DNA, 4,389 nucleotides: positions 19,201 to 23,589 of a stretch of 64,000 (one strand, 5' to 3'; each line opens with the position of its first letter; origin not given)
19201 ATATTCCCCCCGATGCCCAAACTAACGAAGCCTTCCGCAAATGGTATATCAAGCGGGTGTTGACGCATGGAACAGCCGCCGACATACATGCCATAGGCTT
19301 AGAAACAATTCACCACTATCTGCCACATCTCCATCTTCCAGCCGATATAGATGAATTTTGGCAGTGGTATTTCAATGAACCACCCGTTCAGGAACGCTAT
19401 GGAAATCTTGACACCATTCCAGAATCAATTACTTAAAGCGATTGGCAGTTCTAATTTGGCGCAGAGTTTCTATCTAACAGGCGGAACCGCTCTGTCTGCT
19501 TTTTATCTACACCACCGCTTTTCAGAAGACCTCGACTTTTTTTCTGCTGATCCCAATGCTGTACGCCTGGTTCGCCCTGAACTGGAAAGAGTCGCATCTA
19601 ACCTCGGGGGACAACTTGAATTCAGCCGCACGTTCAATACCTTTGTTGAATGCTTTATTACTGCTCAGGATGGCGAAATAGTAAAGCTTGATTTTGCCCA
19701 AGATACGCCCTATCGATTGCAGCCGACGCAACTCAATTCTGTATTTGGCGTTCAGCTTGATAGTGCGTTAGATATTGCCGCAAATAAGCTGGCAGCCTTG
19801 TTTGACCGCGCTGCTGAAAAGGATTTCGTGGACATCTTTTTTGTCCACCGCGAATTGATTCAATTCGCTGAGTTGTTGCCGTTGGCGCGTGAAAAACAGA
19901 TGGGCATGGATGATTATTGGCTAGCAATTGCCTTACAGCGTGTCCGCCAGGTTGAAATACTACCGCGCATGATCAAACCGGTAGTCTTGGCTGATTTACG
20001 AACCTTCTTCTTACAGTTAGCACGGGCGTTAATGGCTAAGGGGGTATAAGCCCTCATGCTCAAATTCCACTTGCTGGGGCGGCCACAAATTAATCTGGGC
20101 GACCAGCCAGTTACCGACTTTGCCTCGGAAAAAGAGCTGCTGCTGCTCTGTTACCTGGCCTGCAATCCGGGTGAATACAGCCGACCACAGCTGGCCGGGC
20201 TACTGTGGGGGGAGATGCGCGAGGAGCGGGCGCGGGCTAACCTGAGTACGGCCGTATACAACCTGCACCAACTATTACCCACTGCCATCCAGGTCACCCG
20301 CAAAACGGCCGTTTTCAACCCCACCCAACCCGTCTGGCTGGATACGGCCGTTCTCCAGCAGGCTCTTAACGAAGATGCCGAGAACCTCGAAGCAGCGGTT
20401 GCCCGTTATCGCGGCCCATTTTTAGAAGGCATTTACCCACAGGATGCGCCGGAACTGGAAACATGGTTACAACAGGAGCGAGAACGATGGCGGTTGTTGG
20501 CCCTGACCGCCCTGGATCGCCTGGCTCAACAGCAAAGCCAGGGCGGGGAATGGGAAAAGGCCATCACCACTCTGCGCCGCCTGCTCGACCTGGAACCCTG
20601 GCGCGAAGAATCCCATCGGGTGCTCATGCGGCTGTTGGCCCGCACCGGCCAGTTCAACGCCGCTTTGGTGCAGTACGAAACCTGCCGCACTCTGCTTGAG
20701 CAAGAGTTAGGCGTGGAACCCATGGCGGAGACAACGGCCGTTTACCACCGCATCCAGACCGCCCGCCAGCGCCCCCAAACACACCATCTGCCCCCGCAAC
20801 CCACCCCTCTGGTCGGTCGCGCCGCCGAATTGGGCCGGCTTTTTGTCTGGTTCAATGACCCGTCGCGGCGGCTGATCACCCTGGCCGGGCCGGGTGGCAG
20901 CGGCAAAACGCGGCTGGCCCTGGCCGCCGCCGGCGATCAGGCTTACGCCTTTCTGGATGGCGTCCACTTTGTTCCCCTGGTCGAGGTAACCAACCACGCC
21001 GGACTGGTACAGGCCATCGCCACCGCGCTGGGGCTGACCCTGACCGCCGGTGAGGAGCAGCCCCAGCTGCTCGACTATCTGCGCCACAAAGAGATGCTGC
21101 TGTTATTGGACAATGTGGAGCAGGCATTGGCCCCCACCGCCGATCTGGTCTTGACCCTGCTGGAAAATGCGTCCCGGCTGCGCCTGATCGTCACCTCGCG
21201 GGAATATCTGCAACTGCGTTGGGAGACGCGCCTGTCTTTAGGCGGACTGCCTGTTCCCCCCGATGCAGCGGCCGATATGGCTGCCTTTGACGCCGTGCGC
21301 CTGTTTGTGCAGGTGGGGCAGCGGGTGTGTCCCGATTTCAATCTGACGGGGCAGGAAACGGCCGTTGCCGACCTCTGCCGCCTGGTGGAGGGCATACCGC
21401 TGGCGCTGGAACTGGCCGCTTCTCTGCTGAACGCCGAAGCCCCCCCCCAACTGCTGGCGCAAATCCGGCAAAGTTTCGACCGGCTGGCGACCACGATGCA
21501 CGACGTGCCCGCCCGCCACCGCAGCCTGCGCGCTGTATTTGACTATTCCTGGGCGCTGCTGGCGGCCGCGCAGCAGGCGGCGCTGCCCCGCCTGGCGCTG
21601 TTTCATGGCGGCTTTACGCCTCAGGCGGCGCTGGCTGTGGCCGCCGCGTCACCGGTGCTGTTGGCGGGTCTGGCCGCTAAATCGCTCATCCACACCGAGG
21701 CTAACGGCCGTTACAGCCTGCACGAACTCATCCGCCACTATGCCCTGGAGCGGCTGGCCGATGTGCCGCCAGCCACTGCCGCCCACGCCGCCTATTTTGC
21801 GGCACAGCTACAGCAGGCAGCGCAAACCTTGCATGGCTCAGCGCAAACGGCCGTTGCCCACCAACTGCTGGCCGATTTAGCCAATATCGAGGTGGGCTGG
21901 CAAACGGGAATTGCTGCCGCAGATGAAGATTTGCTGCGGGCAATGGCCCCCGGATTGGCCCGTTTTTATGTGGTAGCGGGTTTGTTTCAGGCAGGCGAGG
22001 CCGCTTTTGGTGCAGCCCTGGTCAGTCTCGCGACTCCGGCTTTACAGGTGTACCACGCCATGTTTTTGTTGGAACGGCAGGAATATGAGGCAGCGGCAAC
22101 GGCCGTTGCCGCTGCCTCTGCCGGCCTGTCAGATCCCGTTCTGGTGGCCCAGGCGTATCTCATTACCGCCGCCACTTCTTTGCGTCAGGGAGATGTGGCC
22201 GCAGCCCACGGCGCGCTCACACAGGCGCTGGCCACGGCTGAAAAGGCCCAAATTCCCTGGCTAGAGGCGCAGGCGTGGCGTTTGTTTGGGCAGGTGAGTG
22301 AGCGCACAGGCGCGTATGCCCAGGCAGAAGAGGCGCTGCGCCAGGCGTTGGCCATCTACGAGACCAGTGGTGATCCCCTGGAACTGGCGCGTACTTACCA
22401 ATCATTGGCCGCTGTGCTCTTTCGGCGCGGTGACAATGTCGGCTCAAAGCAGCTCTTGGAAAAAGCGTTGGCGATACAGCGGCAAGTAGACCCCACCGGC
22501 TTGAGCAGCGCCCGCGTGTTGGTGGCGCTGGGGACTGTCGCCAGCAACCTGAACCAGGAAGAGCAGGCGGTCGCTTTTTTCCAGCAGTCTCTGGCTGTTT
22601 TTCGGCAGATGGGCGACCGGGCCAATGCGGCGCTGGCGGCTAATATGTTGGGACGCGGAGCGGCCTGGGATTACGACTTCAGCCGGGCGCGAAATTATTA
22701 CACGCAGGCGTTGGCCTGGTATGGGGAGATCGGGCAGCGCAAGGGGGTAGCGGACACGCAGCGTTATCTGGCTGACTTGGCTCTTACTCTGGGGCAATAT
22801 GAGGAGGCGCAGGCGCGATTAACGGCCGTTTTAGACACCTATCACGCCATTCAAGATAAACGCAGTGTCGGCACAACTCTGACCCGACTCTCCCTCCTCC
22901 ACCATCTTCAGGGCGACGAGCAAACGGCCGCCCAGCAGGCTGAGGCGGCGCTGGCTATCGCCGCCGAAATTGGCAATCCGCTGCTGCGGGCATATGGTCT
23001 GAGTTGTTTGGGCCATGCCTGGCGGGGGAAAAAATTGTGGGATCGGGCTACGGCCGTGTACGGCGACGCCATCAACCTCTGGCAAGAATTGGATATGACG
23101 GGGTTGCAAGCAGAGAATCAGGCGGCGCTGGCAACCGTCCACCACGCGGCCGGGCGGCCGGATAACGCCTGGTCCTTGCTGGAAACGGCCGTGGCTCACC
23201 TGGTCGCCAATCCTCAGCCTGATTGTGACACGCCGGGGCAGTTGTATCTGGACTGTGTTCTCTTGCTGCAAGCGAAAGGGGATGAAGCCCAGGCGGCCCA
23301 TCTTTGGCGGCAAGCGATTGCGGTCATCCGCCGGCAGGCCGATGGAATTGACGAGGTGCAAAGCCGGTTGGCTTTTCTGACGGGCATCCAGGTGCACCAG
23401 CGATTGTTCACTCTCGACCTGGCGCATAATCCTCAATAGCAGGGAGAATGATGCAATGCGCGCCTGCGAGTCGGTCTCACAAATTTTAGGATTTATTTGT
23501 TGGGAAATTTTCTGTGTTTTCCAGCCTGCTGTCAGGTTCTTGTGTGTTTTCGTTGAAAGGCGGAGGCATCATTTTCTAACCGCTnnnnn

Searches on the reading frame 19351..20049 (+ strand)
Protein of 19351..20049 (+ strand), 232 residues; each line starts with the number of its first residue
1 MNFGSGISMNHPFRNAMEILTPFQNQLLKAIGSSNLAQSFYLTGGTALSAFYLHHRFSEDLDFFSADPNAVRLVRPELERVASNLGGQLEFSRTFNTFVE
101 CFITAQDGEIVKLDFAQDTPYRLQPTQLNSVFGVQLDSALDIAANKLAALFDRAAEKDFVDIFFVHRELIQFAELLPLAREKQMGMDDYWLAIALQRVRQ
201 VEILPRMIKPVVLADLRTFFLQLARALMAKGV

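Call 62: search_protein_families(library=pfam, proteins=[window:19351-20049:+], max_evalue=0.001)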
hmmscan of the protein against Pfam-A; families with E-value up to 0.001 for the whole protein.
window:19351-20049:+ (232 aa): 1 family
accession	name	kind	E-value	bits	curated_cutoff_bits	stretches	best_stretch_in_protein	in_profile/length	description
PF08843.17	AbiEii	-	2.3e-20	74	22.5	1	26-175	1-181/238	Nucleotidyl transferase AbiEii toxin, Type IV TA system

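Call 67: search_protein_families(library=padloc, proteins=[window:19351-20049:+], max_evalue=0.01)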
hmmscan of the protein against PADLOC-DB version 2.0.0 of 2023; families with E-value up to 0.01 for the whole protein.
window:19351-20049:+ (232 aa): 25 families
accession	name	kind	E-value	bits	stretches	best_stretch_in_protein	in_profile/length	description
PDLC02304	AbiEii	-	5.1e-13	47.6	2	26-85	29-87/260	AbiEii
PDLC02307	AbiEii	-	7.6e-13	46.7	1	27-168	11-147/219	AbiEii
PDLC02324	AbiEii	-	6e-11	40.5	1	23-199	9-186/231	AbiEii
PDLC02323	AbiEii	-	1.2e-10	39.4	1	24-91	25-91/248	AbiEii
PDLC02313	AbiEii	-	3.4e-10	37.9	1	23-66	27-70/254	AbiEii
PDLC02298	AbiEii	-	5e-10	37.2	1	36-168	23-162/220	AbiEii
PDLC02328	AbiEii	-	2.5e-09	35.4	1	38-169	13-145/203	AbiEii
PDLC02296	AbiEii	-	9.8e-09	32.8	1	26-67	32-73/282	AbiEii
PDLC02303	AbiEii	-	4.2e-08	30.9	1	27-165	29-181/249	AbiEii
PDLC02294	AbiEii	-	3.4e-07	28.4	1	32-94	37-100/260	AbiEii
PDLC02293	AbiEii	-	4e-07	27.8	1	23-69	25-71/270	AbiEii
PDLC02330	AbiEii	-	1.9e-06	25.7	1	23-69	10-56/219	AbiEii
PDLC02305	AbiEii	-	2.8e-06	24.8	1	133-165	158-190/306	AbiEii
PDLC02289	AbiEii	-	6.5e-06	23.8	1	27-64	41-78/309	AbiEii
PDLC02292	AbiEii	-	6.6e-06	24.1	1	27-67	37-75/283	AbiEii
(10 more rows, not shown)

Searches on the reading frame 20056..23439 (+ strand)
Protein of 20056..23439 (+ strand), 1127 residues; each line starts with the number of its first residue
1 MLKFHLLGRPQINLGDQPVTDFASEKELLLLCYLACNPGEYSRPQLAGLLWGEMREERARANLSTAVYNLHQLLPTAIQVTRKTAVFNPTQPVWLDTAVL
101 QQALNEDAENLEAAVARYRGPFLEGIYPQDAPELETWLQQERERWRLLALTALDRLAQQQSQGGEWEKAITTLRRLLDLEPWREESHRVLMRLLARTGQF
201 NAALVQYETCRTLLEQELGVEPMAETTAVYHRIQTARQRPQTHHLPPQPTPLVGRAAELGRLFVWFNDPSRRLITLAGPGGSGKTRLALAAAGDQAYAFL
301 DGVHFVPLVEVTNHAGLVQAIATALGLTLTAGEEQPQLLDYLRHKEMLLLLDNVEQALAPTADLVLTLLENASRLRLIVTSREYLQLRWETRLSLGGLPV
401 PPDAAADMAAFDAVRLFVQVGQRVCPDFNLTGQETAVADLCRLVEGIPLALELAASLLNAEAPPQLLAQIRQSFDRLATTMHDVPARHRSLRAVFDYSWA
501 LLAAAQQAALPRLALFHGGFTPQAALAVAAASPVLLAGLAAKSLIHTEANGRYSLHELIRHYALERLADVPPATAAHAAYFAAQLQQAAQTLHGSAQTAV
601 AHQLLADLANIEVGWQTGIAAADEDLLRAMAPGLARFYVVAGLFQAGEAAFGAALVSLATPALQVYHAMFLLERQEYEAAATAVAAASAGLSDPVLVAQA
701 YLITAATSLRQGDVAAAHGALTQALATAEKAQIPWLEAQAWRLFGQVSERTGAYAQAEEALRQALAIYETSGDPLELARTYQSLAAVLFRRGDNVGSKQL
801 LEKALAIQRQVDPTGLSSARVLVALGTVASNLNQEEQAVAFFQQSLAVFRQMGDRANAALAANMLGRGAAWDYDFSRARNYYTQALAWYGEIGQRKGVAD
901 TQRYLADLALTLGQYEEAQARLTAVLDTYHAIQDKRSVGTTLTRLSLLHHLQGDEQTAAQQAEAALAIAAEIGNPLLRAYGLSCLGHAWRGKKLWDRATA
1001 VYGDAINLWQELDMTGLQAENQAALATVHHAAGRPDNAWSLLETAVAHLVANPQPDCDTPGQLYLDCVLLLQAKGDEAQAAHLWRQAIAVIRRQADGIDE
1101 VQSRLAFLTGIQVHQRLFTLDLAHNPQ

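Call 62: search_protein_families(library=pfam, proteins=[window:20056-23439:+], max_evalue=0.001)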
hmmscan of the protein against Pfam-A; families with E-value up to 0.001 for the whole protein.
window:20056-23439:+ (1127 aa): 16 families
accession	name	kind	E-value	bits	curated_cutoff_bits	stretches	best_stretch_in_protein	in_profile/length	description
PF03704.23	BTAD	-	1.9e-28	100.1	22.1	1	101-234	19-146/146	Bacterial transcriptional activator domain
PF13424.12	TPR_12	-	2.4e-22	79.3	30.1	2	777-851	2-77/77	Tetratricopeptide repeat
PF07719.23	TPR_2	-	4.3e-10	39.3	27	0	738-770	1-33/34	Tetratricopeptide repeat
PF13181.12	TPR_8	-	6.6e-10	38.8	25.7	0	819-847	1-29/34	Tetratricopeptide repeat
PF00931.28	NB-ARC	-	1.2e-09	38.3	23.5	1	269-383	16-137/248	NB-ARC domain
PF13176.12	TPR_7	-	1.6e-07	31.3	27.9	0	152-184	1-33/36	Tetratricopeptide repeat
PF13374.12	TPR_10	-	1.9e-06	28.2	27.5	1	778-811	2-35/42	Tetratricopeptide repeat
PF14938.12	SNAP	-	7.7e-06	26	25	1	801-963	58-220/282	Soluble NSF attachment protein, SNAP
PF14559.12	TPR_19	-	1.9e-05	25.3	25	0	874-928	6-54/68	Tetratricopeptide repeat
PF13401.12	AAA_22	-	2.5e-05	25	27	1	271-378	5-119/130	AAA domain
PF00515.34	TPR_1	-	2.5e-05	24.4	27.8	0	749-770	12-33/34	Tetratricopeptide repeat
PF25068.1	ARM_TT21_4th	-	8e-05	23.4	30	1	882-975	15-105/153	Tetratricopeptide repeat protein 21 forth ARM domain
PF24885.1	TPR_NPHP3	-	8e-05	22.6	100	0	738-809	99-172/239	Nephrocystin-3 TPR domain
PF12895.13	ANAPC3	-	0.00029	21.5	27.2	0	697-763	23-81/82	Anaphase-promoting complex, cyclosome, subunit 3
PF13432.12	TPR_16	-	0.00068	20.5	32.7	1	709-769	8-62/65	Tetratricopeptide repeat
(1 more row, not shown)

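Call 67: search_protein_families(library=padloc, proteins=[window:20056-23439:+], max_evalue=0.01)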
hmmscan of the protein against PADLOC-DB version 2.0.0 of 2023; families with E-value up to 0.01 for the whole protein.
window:20056-23439:+ (1127 aa): 2 families
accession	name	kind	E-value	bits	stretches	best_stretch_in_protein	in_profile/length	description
PDLC01169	TPR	-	5.1e-11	40.4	3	873-971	123-220/252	TPR repeats containing protein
PDLC04140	mad8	-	0.0054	14.3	0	264-290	20-46/314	mads_8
